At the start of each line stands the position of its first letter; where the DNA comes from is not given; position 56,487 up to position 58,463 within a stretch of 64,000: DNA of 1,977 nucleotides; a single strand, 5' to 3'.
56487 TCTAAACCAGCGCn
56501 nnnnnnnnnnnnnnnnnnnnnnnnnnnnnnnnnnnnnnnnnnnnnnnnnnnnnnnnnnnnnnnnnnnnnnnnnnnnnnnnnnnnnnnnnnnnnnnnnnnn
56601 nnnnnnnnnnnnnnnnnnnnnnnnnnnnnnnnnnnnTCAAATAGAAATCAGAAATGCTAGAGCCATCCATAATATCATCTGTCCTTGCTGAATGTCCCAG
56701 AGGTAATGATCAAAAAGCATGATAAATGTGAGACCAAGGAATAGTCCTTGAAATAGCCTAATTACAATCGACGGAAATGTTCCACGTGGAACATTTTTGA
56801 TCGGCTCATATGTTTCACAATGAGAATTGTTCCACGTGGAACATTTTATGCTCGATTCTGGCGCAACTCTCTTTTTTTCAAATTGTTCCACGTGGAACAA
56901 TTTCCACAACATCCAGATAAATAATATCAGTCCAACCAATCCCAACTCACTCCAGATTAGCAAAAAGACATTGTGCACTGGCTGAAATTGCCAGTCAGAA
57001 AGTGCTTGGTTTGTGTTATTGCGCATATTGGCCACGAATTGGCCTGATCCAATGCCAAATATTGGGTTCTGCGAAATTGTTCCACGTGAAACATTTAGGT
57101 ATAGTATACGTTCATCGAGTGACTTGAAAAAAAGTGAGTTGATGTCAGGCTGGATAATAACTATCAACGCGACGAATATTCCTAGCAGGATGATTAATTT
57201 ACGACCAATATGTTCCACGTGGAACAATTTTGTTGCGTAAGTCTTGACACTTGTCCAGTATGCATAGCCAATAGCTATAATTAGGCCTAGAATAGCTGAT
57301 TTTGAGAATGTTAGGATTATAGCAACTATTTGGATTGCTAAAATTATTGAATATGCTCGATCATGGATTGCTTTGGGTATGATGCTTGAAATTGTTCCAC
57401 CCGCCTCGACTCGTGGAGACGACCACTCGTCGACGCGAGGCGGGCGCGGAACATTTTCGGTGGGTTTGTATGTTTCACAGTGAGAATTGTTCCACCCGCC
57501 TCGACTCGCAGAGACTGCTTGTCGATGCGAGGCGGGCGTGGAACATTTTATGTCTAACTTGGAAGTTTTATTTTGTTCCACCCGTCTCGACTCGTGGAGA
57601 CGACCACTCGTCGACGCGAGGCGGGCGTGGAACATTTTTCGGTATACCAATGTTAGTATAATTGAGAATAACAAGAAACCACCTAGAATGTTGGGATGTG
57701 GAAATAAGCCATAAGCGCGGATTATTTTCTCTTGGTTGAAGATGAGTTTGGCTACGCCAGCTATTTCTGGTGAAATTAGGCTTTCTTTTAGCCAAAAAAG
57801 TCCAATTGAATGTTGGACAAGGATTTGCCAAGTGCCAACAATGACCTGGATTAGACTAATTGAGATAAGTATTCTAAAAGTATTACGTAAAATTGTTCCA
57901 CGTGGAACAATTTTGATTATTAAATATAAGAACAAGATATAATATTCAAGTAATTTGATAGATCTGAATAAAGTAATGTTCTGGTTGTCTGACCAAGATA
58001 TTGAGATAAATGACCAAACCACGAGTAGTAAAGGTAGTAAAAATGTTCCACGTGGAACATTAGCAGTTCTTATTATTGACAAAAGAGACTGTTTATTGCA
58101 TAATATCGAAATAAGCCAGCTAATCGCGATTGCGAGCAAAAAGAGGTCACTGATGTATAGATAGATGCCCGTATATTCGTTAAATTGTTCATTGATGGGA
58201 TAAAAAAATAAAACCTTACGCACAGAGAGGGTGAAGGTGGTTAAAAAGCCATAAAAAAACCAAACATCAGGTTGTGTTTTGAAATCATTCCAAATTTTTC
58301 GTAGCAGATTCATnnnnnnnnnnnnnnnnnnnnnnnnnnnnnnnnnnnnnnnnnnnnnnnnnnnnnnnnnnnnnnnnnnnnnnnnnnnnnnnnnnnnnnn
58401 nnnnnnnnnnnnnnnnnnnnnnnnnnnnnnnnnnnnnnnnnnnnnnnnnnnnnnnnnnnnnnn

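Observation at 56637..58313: Stop-free 16-bp palindrome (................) inserted 10 times, in all three reading frames, within one O-antigen-ligase-like ORF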

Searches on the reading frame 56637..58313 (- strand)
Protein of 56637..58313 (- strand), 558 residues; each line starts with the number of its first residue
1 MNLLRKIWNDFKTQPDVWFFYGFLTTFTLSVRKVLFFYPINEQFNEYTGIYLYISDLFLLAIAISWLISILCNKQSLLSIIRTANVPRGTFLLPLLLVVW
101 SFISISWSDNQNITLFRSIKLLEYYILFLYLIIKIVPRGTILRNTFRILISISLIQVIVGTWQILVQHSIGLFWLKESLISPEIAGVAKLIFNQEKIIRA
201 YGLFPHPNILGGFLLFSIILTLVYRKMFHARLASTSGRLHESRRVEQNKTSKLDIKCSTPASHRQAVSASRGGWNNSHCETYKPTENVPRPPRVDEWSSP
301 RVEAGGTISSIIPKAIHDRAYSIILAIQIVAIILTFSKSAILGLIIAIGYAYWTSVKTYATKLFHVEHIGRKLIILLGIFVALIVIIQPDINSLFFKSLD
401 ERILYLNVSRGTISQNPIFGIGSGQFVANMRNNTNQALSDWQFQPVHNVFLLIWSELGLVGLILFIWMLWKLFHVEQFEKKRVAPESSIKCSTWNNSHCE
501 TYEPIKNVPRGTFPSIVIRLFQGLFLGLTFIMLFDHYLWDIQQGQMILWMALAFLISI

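Call 7: search_protein_families(library=pfam, proteins=[window:56637-58313:-], max_evalue=0.01)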
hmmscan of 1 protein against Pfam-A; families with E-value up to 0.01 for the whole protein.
window:56637-58313:- (558 aa): 1 family
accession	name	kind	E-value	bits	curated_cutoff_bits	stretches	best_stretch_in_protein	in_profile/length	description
PF04932.20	Wzy_C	-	3.1e-16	59.9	31.7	1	324-466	2-149/149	O-Antigen ligase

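Call 11: find_homologous_proteins(query=window:56637-58313:-, max_evalue=0.00001)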
Query window:56637-58313:- (558 aa): 588 proteins with E <= 0.00001 among 8000 candidates; the best 120 are listed.
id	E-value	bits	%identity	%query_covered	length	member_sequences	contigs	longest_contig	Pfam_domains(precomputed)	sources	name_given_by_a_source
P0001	0.0e+0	1248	100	100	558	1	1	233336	PF04932.21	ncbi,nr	ncbi:MAG: O-antigen ligase family protein [Candidatus Moranbacteria bacterium]|nr:O-antigen ligase f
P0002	9.5e-240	815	64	100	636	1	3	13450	PF04932.21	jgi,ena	-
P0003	1.9e-185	636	53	100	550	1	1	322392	PF04932.21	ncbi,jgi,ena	ncbi:MAG: O-antigen ligase family protein [Parcubacteria group bacterium]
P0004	7.2e-184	631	51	100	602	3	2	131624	PF04932.21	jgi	jgi:hypothetical protein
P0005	1.0e-177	611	57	94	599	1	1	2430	PF04932.21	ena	-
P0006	6.0e-177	608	54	99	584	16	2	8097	PF04932.21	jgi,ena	-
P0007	1.5e-164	567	52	99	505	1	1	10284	PF04932.21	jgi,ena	-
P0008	7.7e-161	555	64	42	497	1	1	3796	PF04932.21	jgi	-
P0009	3.1e-157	543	59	41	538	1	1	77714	PF04932.21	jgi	-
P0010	7.7e-157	542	66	43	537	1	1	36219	PF04932.21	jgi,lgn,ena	-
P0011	2.0e-155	537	50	99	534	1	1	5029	PF04932.21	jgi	-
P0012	1.1e-154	535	49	100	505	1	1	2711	PF04932.21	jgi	jgi:hypothetical protein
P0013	9.0e-148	512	47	100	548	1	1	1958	PF04932.21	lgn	-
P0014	1.6e-146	508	49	92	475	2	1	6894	PF04932.21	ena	-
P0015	7.5e-144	499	47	100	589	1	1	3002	PF04932.21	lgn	-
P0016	3.3e-141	490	47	99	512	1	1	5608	PF04932.21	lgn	-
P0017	8.3e-141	489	47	99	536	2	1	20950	PF04932.21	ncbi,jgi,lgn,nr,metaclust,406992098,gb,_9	ncbi:MAG: hypothetical protein ACD_15C00066G0009 [uncultured bacterium]|nr:MAG: hypothetical protein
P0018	1.4e-140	488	59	41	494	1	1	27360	PF04932.21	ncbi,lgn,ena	-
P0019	1.4e-137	478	58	44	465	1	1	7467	PF04932.21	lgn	-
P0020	1.6e-137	478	47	100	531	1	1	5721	PF04932.21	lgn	-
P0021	4.5e-135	470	59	42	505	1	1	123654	PF04932.21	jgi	jgi:O-antigen ligase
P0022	1.4e-134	468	46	100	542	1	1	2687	PF04932.21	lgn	-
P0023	4.0e-134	467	45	100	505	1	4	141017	PF04932.21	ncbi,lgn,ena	-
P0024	8.4e-134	466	44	100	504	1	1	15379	PF04932.21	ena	-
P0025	2.6e-132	461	63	41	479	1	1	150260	PF04932.21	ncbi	-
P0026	3.2e-132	460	46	100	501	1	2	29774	PF04932.21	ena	-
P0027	3.4e-132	460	69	41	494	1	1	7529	PF04932.21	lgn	-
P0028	1.1e-131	459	44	100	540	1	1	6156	PF04932.21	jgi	-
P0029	1.6e-131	458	61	41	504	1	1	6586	PF04932.21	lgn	-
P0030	6.3e-131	456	45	100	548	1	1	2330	PF04932.21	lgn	-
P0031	1.3e-130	455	44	100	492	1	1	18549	PF04932.21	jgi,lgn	jgi:hypothetical protein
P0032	1.6e-129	452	59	41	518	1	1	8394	PF04932.21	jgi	jgi:hypothetical protein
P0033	2.0e-129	451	56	41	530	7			PF04932.21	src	-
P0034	4.8e-129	450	44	100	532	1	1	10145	PF04932.21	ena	-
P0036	4.4e-128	447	42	99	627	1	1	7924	PF04932.21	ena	-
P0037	6.0e-128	446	45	98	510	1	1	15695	PF04932.21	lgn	-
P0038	1.3e-127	445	52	41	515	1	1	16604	PF04932.21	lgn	-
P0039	2.3e-127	444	52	54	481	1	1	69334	PF04932.21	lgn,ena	-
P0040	8.6e-127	442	61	41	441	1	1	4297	PF04932.21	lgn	-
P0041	4.9e-126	440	44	100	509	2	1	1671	PF04932.21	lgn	-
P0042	5.5e-126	440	42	100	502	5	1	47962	PF04932.21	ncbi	-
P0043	1.7e-125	438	44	100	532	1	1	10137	PF04932.21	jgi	jgi:hypothetical protein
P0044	2.1e-125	438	55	41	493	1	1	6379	PF04932.21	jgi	-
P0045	3.6e-125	437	56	41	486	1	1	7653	PF04932.21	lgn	-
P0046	4.9e-125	437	42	100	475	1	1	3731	PF04932.21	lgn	-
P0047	7.3e-125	436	44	99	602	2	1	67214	PF04932.21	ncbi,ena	-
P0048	3.3e-124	434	42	100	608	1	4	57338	PF04932.21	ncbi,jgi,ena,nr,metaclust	ncbi:MAG: hypothetical protein US30_C0012G0051 [Candidatus Moranbacteria bacterium GW2011_GWF2_36_83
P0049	4.1e-124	434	43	100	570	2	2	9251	PF04932.21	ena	-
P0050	7.6e-124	433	43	100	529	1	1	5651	PF04932.21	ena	-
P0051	9.6e-124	432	48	44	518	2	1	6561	PF04932.21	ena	-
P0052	2.3e-123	431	45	100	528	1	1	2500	PF04932.21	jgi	-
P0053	3.0e-122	427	54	41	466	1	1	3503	PF04932.21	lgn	-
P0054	8.0e-122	426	58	40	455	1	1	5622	PF04932.21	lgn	-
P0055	1.0e-121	426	54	41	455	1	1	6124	PF04932.21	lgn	-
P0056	2.9e-121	424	59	41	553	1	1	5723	PF04932.21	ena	-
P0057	9.9e-121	422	54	42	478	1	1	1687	PF04932.21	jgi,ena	-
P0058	1.7e-120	422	44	99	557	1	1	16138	PF04932.21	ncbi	-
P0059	2.7e-120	421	42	100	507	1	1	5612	PF04932.21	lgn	-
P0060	3.4e-120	421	40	99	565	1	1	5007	PF04932.21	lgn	-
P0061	1.3e-119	419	42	100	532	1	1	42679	PF04932.21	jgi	jgi:O-antigen ligase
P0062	1.7e-119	418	56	41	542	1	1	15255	PF04932.21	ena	-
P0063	1.7e-119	418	55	41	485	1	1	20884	PF04932.21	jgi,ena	-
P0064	8.4e-119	416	45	99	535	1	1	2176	PF04932.21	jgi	-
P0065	1.3e-118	415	39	100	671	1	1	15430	PF04932.21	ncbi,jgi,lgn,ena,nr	ncbi:MAG TPA: hypothetical protein DIT25_00475 [Candidatus Moranbacteria bacterium]|nr:hypothetical 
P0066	1.8e-118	415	45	97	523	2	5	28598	PF04932.21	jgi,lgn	-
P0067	2.5e-118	415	52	44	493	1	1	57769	PF04932.21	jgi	jgi:hypothetical protein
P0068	2.6e-118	414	41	99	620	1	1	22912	PF04932.21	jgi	-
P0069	2.9e-118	414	39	100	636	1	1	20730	PF04932.21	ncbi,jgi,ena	-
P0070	3.1e-118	414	51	41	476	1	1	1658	PF04932.21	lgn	-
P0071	3.5e-118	414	44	100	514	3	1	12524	PF04932.21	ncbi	-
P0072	6.9e-118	413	53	41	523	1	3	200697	PF04932.21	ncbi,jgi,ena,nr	ncbi:MAG TPA: O-antigen ligase family protein [Candidatus Moranbacteria bacterium]|nr:O-antigen liga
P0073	2.0e-117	412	46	42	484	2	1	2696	PF04932.21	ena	-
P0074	3.2e-117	411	45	99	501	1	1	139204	PF04932.21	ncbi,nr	ncbi:MAG: O-antigen ligase family protein [Candidatus Moranbacteria bacterium]|nr:O-antigen ligase f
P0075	4.1e-117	411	39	100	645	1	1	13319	PF04932.21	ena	-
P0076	1.8e-116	408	49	76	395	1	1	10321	PF04932.21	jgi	jgi:O-antigen ligase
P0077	1.9e-116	408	41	98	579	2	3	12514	PF04932.21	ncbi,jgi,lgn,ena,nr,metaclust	ncbi:MAG: hypothetical protein CO141_02065 [Candidatus Moranbacteria bacterium CG_4_9_14_3_um_filter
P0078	2.4e-116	408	42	99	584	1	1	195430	PF04932.21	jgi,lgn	-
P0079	3.1e-116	408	41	100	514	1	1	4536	PF04932.21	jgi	jgi:hypothetical protein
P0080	4.6e-116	407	41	99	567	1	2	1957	PF04932.21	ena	-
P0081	1.3e-115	406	42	98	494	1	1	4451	PF04932.21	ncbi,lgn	-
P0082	1.4e-115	405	42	100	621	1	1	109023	PF04932.21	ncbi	-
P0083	2.3e-115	405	40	100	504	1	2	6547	PF04932.21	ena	-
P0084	2.4e-115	405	40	100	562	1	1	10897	PF04932.21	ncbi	-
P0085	4.3e-115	404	44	42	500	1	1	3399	PF04932.21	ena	-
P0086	1.2e-114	402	39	100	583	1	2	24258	PF04932.21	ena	-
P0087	1.4e-114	402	41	99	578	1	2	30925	PF04932.21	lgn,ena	-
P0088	3.2e-114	401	42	100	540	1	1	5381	PF04932.21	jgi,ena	-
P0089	6.1e-114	400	51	43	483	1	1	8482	PF04932.21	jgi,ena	-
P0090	7.1e-114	400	52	39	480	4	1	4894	PF04932.21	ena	-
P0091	7.3e-114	400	57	42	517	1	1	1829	PF04932.21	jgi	jgi:hypothetical protein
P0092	1.1e-113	399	54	41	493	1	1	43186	PF04932.21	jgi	jgi:hypothetical protein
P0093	1.4e-113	399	42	100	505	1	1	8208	PF04932.21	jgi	-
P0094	2.2e-113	398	41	100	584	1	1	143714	PF04932.21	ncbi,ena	-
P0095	2.3e-113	398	52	41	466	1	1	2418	PF04932.21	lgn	-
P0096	2.7e-113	398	39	98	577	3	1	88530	PF04932.21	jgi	jgi:hypothetical protein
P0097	4.2e-113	397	40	100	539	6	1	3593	PF04932.21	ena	-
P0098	5.6e-113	397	40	100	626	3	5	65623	PF04932.21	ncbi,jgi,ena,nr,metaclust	ncbi:MAG: hypothetical protein A2271_03790 [Candidatus Moranbacteria bacterium RIFOXYA12_FULL_35_19]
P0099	5.8e-113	397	40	83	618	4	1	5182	PF04932.21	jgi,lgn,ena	-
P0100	7.0e-113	397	42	100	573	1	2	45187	PF04932.21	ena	-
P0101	9.1e-113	396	52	41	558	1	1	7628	PF04932.21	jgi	jgi:hypothetical protein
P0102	1.6e-112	395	39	100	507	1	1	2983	PF04932.21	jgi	-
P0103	1.9e-112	395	42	100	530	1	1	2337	PF04932.21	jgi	-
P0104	2.1e-112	395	54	41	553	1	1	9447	PF04932.21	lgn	-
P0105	2.9e-112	395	55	41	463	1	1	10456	PF04932.21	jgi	jgi:hypothetical protein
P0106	4.5e-112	394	41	99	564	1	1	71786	PF04932.21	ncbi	-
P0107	5.2e-112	394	40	99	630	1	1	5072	PF04932.21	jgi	-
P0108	7.1e-112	393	42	98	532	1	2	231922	PF04932.21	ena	-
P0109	1.0e-111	393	40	100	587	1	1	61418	PF04932.21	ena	-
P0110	1.5e-111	392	41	98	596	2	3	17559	PF04932.21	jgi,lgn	-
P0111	3.1e-111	391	53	41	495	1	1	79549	PF04932.21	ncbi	-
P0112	7.3e-111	390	41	66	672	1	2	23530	PF04932.21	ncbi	-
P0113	1.4e-110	389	40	74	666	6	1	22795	PF04932.21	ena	-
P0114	1.7e-110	389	40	97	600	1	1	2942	PF04932.21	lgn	-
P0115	1.9e-110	389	39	100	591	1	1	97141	PF04932.21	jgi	jgi:hypothetical protein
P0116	2.2e-110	388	41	43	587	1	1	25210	PF04932.21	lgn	-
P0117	2.9e-110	388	39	99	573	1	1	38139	PF04932.21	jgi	jgi:hypothetical protein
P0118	3.0e-110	388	40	99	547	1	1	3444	PF04932.21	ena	-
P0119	3.0e-110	388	45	64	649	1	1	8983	PF04932.21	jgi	jgi:hypothetical protein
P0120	8.0e-110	386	40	97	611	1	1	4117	PF04932.21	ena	-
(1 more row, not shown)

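Call 15: find_encoding_contigs(protein=P0001, flank=10000, max_places=3)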
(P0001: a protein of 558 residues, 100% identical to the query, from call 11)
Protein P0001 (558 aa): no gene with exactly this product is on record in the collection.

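Call 25: find_encoding_contigs(protein=P0003, flank=10000, max_places=1)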
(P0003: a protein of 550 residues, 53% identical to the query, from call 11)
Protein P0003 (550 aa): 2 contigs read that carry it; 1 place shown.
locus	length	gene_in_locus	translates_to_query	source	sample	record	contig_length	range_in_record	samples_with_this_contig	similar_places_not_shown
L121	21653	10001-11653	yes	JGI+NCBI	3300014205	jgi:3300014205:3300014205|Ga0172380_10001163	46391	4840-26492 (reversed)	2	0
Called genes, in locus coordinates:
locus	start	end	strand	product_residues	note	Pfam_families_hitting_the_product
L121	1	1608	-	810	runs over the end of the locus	PF00294:PfkB, PF05221:AdoHcyase, PF00670:AdoHcyase_NAD, PF02826:2-Hacid_dh_C, PF07991:KARI_N (weak)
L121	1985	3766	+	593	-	-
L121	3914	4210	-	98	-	PF01035:DNA_binding_1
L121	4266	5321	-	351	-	PF13404:HTH_AsnC-type (weak), PF13412:HTH_24 (weak)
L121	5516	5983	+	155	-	-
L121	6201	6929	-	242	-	PF01978:TrmB, PF03965:Penicillinase_R (weak)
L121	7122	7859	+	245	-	PF02353:CMAS, PF03848:TehB (weak), PF13489:Methyltransf_23, PF05175:MTS, PF13847:Methyltransf_31, PF08241:Methyltransf_11, PF08242:Methyltransf_12, PF13649:Methyltransf_25, +1 more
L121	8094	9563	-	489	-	PF01743:PolyA_pol, PF12627:PolyA_pol_RNAbd, PF01966:HD, PF13735:tRNA_NucTran2_2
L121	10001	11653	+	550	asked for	PF04932:Wzy_C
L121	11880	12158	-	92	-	-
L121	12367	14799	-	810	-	PF00521:DNA_topoisoIV, PF03989:DNA_gyraseA_C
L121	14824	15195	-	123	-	-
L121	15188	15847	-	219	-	PF13483:Lactamase_B_3, PF12706:Lactamase_B_2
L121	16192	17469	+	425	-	PF00575:S1 (weak), PF23459:S1_RRP5 (faint), PF21710:Spt6_S1 (faint), PF00575:S1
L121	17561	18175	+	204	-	PF13189:Cytidylate_kin2, PF13207:AAA_17, PF13238:AAA_18, PF02224:Cytidylate_kin (weak)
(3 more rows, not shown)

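Call 26: find_encoding_contigs(protein=P0002, flank=10000, max_places=1)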
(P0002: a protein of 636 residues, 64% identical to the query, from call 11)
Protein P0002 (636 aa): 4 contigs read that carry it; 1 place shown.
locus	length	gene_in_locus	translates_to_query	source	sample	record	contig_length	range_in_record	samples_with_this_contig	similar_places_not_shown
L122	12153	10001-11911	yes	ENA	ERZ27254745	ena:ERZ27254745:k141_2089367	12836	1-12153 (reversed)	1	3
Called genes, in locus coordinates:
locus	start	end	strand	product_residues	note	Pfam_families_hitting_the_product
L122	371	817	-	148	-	PF01245:Ribosomal_L19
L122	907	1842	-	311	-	PF01479:S4 (weak), PF00849:PseudoU_synth_2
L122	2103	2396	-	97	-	-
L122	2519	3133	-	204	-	-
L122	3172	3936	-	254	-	PF01978:TrmB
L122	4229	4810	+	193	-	-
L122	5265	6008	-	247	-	PF01978:TrmB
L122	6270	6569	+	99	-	-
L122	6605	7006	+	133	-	-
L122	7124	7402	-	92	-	PF01035:DNA_binding_1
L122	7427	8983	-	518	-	PF01743:PolyA_pol, PF12627:PolyA_pol_RNAbd, PF01966:HD, PF13735:tRNA_NucTran2_2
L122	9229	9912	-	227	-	-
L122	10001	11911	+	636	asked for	PF04932:Wzy_C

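Call 27: find_encoding_contigs(protein=P0025, flank=10000, max_places=1)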
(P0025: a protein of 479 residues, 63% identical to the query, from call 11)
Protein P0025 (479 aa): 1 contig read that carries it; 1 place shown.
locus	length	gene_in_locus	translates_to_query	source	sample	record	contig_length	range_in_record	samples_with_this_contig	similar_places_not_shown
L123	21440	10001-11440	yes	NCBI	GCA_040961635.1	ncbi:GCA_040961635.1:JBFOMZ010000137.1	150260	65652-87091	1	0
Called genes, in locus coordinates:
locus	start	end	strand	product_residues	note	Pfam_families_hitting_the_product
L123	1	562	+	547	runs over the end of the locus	PF00239:Resolvase, PF07508:Recombinase (weak), PF13408:Zn_ribbon_recom (weak)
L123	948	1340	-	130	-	PF01245:Ribosomal_L19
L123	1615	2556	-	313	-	PF01479:S4, PF00849:PseudoU_synth_2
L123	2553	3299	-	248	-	PF02633:Creatininase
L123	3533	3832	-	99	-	-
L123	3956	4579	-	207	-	-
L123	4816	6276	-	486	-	PF01743:PolyA_pol, PF12627:PolyA_pol_RNAbd, PF01966:HD, PF13735:tRNA_NucTran2_2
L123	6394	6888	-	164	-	PF12146:Hydrolase_4 (faint)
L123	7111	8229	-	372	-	PF03060:NMO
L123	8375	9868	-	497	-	PF02310:B12-binding, PF04055:Radical_SAM, PF13282:DUF4070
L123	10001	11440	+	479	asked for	PF04932:Wzy_C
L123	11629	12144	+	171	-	-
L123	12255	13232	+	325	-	PF18884:TSP3_bac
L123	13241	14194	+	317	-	-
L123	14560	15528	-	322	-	PF24400:DUF7544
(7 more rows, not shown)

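Call 35: find_encoding_contigs(protein=P0061, flank=10000, max_places=1)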
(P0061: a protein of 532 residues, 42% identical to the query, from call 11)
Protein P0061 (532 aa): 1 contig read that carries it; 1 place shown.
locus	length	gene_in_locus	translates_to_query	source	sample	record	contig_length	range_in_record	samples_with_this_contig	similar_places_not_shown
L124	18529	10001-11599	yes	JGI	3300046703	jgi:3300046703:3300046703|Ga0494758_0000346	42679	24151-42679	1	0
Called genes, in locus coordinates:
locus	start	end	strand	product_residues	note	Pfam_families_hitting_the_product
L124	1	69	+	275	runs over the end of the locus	PF01261:AP_endonuc_2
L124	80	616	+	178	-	PF00149:Metallophos, PF12850:Metallophos_2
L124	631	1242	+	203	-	PF03167:UDG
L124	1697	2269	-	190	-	PF06725:3D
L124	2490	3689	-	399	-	-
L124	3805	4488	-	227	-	-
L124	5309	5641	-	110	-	PF01245:Ribosomal_L19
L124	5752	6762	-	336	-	PF01479:S4 (weak), PF00849:PseudoU_synth_2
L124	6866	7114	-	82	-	PF01541:GIY-YIG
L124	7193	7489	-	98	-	-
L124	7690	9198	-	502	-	PF01743:PolyA_pol, PF12627:PolyA_pol_RNAbd, PF01966:HD, PF13735:tRNA_NucTran2_2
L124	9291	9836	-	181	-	-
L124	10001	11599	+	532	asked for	PF04932:Wzy_C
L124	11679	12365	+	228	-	-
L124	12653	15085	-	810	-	PF00521:DNA_topoisoIV, PF03989:DNA_gyraseA_C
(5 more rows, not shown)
